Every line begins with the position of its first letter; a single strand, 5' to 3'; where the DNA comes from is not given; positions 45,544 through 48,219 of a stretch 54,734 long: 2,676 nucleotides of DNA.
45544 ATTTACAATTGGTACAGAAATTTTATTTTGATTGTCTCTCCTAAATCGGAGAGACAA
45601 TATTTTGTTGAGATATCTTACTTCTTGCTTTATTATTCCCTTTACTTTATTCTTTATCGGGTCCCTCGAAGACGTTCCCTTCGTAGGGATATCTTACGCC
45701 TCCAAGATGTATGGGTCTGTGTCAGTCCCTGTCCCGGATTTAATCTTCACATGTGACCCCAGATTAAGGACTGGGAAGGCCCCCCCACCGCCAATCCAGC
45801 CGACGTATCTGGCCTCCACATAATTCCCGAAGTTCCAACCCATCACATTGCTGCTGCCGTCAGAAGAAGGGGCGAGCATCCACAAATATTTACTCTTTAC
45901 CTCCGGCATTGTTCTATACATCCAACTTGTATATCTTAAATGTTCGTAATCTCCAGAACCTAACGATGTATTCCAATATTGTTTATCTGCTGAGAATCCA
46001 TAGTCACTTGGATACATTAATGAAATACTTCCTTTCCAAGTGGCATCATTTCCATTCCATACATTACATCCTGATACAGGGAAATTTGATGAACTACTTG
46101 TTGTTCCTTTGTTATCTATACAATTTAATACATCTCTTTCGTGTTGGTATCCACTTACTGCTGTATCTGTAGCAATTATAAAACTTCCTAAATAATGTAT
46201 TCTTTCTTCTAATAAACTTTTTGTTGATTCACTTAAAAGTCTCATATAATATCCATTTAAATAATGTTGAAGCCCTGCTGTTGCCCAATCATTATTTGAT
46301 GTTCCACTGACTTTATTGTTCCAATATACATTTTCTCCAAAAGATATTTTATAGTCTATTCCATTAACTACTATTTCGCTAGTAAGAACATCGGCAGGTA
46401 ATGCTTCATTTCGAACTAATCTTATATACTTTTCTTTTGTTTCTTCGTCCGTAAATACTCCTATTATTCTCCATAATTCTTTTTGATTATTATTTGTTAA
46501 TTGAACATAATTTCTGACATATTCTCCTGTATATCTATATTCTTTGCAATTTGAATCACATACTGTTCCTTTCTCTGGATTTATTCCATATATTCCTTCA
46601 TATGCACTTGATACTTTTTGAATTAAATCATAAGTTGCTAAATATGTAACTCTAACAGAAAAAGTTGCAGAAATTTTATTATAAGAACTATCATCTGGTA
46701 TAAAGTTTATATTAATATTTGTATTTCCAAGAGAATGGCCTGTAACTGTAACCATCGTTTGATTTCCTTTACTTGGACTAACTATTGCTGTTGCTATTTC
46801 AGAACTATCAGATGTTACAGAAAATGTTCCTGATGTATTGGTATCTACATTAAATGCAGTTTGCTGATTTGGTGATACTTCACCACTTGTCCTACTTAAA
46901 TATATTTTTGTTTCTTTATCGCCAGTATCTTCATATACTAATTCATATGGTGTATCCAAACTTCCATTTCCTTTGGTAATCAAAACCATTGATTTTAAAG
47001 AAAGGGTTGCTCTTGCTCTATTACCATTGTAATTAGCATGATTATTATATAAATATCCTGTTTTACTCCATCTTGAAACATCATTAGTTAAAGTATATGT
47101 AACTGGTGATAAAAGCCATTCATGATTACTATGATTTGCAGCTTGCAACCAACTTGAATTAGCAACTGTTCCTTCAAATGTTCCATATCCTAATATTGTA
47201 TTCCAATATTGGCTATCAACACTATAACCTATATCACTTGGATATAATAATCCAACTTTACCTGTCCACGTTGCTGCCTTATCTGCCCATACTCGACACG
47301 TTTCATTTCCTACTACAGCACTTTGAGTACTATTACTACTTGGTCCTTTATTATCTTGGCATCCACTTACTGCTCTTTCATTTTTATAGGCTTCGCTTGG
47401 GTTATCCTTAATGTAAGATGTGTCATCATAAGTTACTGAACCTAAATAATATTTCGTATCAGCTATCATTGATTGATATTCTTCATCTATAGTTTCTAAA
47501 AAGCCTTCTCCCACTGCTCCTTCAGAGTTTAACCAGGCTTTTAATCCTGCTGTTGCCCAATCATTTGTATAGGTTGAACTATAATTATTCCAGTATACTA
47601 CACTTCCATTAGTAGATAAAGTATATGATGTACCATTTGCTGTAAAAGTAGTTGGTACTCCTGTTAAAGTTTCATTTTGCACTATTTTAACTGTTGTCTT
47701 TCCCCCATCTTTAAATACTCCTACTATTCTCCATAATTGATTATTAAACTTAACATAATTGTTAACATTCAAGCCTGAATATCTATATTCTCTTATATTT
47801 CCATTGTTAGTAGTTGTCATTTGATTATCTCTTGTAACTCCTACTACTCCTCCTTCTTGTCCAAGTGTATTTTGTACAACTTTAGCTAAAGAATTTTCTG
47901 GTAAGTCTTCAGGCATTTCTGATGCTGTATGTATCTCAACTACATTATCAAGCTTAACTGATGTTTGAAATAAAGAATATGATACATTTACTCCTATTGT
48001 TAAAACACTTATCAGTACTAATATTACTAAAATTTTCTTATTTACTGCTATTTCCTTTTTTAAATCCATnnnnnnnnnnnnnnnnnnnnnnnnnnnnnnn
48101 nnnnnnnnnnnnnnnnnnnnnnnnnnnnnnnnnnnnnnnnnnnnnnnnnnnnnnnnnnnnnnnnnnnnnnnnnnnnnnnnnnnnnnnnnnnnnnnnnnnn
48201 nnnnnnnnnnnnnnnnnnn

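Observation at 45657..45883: Sharp ~55% G+C island covering the last ~190 nt of the 791-aa gene and its 3-prime hairpin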

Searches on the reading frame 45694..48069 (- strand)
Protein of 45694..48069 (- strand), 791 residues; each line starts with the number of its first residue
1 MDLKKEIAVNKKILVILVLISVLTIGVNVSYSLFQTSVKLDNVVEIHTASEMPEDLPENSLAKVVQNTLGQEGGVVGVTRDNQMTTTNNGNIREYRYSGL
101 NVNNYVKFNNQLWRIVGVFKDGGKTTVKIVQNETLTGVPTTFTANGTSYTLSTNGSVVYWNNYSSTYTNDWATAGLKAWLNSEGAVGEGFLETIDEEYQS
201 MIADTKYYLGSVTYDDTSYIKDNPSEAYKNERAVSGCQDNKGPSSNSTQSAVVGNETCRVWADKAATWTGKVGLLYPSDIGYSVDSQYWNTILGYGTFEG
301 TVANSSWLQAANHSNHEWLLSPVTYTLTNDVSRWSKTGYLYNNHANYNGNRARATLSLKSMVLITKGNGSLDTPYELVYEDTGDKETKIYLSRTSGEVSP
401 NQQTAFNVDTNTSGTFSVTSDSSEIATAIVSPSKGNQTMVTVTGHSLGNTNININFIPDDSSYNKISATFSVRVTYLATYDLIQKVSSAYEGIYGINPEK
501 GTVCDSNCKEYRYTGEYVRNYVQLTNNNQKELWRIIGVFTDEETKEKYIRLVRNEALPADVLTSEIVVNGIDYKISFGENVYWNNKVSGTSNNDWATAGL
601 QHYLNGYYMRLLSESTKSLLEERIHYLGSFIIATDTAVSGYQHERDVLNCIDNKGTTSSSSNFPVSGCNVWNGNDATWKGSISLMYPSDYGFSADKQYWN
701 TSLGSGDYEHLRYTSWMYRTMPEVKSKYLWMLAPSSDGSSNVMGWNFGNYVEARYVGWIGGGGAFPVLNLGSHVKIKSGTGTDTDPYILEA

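Call 5: search_protein_families(library=pfam, proteins=[window:45694-48069:-], max_evalue=1)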
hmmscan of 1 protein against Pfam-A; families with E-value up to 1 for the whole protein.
window:45694-48069:- (791 aa): 1 family
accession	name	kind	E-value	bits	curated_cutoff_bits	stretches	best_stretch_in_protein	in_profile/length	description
PF19789.6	DUF6273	-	0.011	16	23.5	1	163-207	24-63/172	Domain of unknown function (DUF6273)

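Call 8: find_homologous_proteins(query=window:45694-48069:-)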
Query window:45694-48069:- (791 aa): 95 proteins with E <= 0.001 among 8000 candidates.
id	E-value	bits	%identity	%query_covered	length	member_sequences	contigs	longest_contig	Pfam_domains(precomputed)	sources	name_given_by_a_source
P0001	0.0e+0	1793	100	100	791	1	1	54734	-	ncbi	-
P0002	3.5e-173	596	38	92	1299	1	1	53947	-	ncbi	-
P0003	7.5e-157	542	35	95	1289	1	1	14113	-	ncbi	-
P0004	2.0e-149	517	38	93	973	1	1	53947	PF19789.7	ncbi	-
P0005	2.0e-130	455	37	99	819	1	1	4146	-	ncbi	-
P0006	1.1e-75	274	47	40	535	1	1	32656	-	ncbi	-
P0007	1.6e-71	260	48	39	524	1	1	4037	-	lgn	-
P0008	8.1e-69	251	41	45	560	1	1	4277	-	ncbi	-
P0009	5.0e-65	238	42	40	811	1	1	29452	-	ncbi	-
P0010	6.1e-63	231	42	42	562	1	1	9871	-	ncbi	-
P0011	5.7e-59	218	38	45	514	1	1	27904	-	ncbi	-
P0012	4.0e-56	209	41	43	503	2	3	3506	-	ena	-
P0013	2.2e-55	206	38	36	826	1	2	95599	-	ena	-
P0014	1.2e-52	197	36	43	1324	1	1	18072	PF18676.7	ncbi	-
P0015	9.1e-52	194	41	41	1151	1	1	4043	-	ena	-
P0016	6.0e-48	182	38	41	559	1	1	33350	-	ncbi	-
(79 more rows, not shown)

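Call 9: find_encoding_contigs(protein=P0001, flank=2000, max_places=3)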
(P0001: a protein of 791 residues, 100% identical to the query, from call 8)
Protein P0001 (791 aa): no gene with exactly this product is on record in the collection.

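Call 11: find_encoding_contigs(protein=P0002, flank=10000, max_places=3)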
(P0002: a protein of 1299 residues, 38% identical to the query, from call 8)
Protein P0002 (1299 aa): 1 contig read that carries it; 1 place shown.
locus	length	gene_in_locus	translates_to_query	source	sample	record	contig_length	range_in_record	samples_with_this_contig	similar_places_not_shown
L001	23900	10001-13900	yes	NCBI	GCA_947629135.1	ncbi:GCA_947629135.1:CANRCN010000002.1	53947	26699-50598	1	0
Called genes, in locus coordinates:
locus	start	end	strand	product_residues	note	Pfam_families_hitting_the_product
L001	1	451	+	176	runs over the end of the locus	-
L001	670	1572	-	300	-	PF01841:Transglut_core (weak)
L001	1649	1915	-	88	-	PF01649:Ribosomal_S20p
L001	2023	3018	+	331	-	PF03418:Peptidase_A25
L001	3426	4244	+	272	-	-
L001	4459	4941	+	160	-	-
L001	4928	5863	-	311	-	PF07670:Gate (weak)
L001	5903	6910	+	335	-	PF13180:PDZ_2, PF05362:Lon_C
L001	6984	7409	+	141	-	-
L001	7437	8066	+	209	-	-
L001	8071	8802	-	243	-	-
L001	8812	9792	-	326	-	PF02557:VanY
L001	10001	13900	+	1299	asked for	-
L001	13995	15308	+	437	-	PF00009:GTP_EFTU, PF00071:Ras, PF01926:MMR_HSR1, PF02421:FeoB_N, PF00009:GTP_EFTU, PF01926:MMR_HSR1, PF02421:FeoB_N, PF14714:KH_dom-like, +9 more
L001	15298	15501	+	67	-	-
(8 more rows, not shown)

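Call 12: find_encoding_contigs(protein=P0003, flank=10000, max_places=3)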
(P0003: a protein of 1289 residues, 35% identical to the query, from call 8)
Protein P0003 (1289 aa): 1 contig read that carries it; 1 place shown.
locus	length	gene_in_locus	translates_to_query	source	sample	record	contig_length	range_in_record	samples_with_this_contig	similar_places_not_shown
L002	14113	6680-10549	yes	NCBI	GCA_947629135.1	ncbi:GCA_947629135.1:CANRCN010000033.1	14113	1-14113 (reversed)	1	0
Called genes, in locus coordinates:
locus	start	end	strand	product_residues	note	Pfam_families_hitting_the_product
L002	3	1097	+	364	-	?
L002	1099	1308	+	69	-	-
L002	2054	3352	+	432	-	PF00089:Trypsin, PF13365:Trypsin_2, PF13180:PDZ_2, PF00595:PDZ, PF17820:PDZ_6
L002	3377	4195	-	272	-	PF01048:PNP_UDP_1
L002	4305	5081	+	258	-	PF05013:FGase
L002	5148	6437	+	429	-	PF09903:DUF2130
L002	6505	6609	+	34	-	-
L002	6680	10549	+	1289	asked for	-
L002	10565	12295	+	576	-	PF13306:LRR_5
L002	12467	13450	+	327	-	PF03444:WHD_HrcA, PF01628:HrcA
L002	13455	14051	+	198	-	PF01025:GrpE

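Call 22: find_encoding_contigs(protein=P0008, flank=10000, max_places=3)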
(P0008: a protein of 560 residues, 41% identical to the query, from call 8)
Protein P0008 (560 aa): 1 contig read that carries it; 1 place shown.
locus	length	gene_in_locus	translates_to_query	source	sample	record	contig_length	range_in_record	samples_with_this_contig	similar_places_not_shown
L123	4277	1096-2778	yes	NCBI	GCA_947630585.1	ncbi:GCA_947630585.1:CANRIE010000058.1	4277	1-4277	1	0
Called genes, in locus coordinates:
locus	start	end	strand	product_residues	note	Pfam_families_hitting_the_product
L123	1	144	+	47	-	?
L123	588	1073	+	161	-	-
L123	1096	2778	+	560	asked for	-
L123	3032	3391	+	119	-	-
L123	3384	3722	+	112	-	-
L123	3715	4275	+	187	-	?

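Call 23: find_encoding_contigs(protein=P0016, flank=10000, max_places=3)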
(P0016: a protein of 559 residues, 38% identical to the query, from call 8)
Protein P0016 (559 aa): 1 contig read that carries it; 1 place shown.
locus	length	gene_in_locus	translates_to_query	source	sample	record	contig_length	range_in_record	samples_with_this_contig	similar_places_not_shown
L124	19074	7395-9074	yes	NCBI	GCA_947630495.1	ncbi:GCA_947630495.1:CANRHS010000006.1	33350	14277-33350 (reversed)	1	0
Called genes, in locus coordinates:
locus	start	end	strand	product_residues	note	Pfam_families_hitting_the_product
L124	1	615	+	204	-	?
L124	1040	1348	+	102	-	-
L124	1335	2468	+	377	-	PF01979:Amidohydro_1, PF07969:Amidohydro_3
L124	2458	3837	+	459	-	PF00480:ROK (weak)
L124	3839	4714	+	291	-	PF00753:Lactamase_B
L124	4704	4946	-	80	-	-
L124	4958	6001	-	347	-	-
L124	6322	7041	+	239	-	PF00149:Metallophos, PF12850:Metallophos_2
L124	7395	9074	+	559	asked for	-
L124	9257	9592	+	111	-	-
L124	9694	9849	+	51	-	-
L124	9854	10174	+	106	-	-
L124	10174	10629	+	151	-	-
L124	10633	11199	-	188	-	-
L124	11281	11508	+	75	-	-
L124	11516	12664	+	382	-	PF06898:YqfD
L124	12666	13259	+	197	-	PF04892:VanZ-LLP1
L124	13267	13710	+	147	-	PF02130:YbeY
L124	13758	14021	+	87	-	PF16079:Phage_holin_5_2 (weak)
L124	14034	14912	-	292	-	-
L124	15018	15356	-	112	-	-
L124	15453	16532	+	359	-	PF14559:TPR_19 (faint), PF07719:TPR_2 (faint), PF13181:TPR_8 (faint), PF13424:TPR_12 (weak), PF00515:TPR_1 (faint)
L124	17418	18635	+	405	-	PF21946:LppM (faint)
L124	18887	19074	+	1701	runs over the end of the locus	PF00041:fn3, PF25059:FN3_DSCAM-DSCAML_C (faint), PF00041:fn3, PF13402:Peptidase_M60, PF00754:F5_F8_type_C (weak)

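Call 24: find_encoding_contigs(protein=P0013, flank=10000, max_places=3)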
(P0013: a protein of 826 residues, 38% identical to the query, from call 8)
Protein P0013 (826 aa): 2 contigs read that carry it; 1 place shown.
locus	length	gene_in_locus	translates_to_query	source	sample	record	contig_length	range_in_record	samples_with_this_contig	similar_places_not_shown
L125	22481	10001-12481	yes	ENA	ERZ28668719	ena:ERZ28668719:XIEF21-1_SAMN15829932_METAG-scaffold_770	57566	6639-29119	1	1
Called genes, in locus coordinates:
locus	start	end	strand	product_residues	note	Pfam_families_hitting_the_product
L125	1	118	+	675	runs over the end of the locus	PF01751:Toprim, PF01131:Topoisom_bac, PF01396:Zn_ribbon_Top1, PF02150:Zn_ribbon_RPB9 (faint), PF01396:Zn_ribbon_Top1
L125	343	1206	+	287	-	-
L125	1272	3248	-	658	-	PF00884:Sulfatase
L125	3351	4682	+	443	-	-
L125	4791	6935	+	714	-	PF09371:Tex_N, PF22706:Tex_central_region, PF16921:Tex_YqgF, PF14635:HHH_7, PF12836:HHH_3, PF17674:HHH_9, PF00575:S1, PF23459:S1_RRP5 (weak), +1 more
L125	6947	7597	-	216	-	PF00697:PRAI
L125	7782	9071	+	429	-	PF12733:Cadherin-like (weak)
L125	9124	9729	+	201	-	PF00265:TK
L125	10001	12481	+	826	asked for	-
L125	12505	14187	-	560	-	PF00753:Lactamase_B, PF23023:Anti-Pycsar_Apyc1 (faint), PF12706:Lactamase_B_2 (weak), PF22505:RNase_J_b_CASP, PF07521:RMMBL, PF17770:RNase_J_C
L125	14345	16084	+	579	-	PF01807:Zn_ribbon_DnaG, PF08275:DNAG_N, PF01751:Toprim, PF13155:Toprim_2, PF13662:Toprim_4, PF10410:DnaB_bind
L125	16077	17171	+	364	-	PF03979:Sigma70_r1_1, PF00140:Sigma70_r1_2, PF04542:Sigma70_r2, PF04539:Sigma70_r3, PF04545:Sigma70_r4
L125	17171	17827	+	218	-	PF05175:MTS, PF12847:Methyltransf_18, PF04816:TrmK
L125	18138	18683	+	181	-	PF13238:AAA_18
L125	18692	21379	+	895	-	PF01411:tRNA-synt_2c, PF07973:tRNA_SAD, PF02272:DHHA1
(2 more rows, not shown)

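Call 28: search_protein_families(library=pfam, proteins=[L123:3032-3391:+, L123:3384-3722:+, L123:3715-4275:+, L124:9257-9592:+, L124:9694-9849:+, L124:9854-10174:+, L124:10174-10629:+, L124:10633-11199:-], max_evalue=0.1)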
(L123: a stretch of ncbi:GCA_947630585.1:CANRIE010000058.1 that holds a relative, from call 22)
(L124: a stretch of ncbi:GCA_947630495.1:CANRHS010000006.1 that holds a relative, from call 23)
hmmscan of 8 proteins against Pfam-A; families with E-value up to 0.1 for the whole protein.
L123:3032-3391:+ (119 aa): 5 families
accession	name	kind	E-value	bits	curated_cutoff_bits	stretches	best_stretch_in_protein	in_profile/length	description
PF13075.11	DUF3939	-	0.013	16.1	21.3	1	42-114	14-84/134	Protein of unknown function (DUF3939)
PF00307.36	CH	-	0.023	15.3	26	1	42-86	36-77/109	Calponin homology (CH) domain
PF01624.25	MutS_I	-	0.027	15.1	20.6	1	3-70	17-93/113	MutS domain I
PF01514.23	YscJ_FliF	-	0.027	14.8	24.4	1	42-89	17-64/179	Secretory protein of YscJ/FliF family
PF02244.21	Propep_M14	-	0.061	13.9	22.1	0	39-63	41-65/73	Carboxypeptidase activation peptide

L123:3384-3722:+ (112 aa): 1 family
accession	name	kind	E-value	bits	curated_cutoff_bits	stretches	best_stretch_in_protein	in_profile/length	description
PF22296.2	bAvd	-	0.0003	21.7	40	1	6-110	1-105/107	bAvd-like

L123:3715-4275:+ (187 aa): 1 family
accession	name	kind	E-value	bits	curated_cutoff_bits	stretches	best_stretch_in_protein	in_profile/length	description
PF00078.32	RVT_1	-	7.4e-05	23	29.6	1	64-149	8-89/205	Reverse transcriptase (RNA-dependent DNA polymerase)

L124:9257-9592:+ (111 aa): 0 families

L124:9694-9849:+ (51 aa): 0 families

L124:9854-10174:+ (106 aa): 1 family
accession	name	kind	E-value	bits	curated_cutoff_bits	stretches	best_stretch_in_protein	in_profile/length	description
PF04076.19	BOF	-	0.049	14.2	25.8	1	37-105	33-98/103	Bacterial OB fold (BOF) protein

L124:10174-10629:+ (151 aa): 2 families
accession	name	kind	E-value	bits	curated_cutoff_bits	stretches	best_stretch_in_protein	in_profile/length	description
PF06146.17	PsiE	-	0.016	15.8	23.9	1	28-115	18-108/122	Phosphate-starvation-inducible E family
PF14898.11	DUF4491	-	0.046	14.5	27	1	68-122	20-74/92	Domain of unknown function (DUF4491)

L124:10633-11199:- (188 aa): 0 families

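Call 31: find_homologous_proteins(query=L123:3715-4275:+)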
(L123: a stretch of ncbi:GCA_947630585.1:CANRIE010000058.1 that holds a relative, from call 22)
Query L123:3715-4275:+ (187 aa): 135 proteins with E <= 0.001 among 196 candidates; the best 120 are listed.
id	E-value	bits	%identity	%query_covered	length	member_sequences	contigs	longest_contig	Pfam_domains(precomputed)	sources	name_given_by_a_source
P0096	4.8e-108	377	94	100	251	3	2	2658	-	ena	-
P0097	1.1e-81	291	73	100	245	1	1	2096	-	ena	-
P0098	1.7e-80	287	69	100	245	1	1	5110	-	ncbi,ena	-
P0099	5.7e-77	275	71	98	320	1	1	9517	PF00078.33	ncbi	-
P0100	8.7e-74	265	75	88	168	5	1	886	-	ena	-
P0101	1.0e-72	262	66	99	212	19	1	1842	-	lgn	-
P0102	4.9e-68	246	70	93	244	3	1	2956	-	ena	-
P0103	1.3e-59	219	60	95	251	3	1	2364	-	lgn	-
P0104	1.2e-57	212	60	95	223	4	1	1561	-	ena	-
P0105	1.0e-56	209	59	95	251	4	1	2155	-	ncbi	-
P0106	2.3e-56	208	59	95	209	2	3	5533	-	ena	-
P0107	4.7e-55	204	55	97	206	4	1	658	-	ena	-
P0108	5.4e-55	204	58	91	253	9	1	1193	-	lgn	-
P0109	8.0e-55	203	58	95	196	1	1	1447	-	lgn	-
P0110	8.6e-55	203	70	75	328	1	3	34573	PF00078.33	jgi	-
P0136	4.6e-47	178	61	84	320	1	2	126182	-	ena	-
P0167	7.7e-35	138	47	95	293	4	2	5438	PF00078.33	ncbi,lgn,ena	-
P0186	1.0e-30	125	43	93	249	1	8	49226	-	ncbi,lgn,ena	-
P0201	6.6e-27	112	44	79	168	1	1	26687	-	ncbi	-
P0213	5.2e-24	103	43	88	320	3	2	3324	PF00078.33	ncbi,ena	-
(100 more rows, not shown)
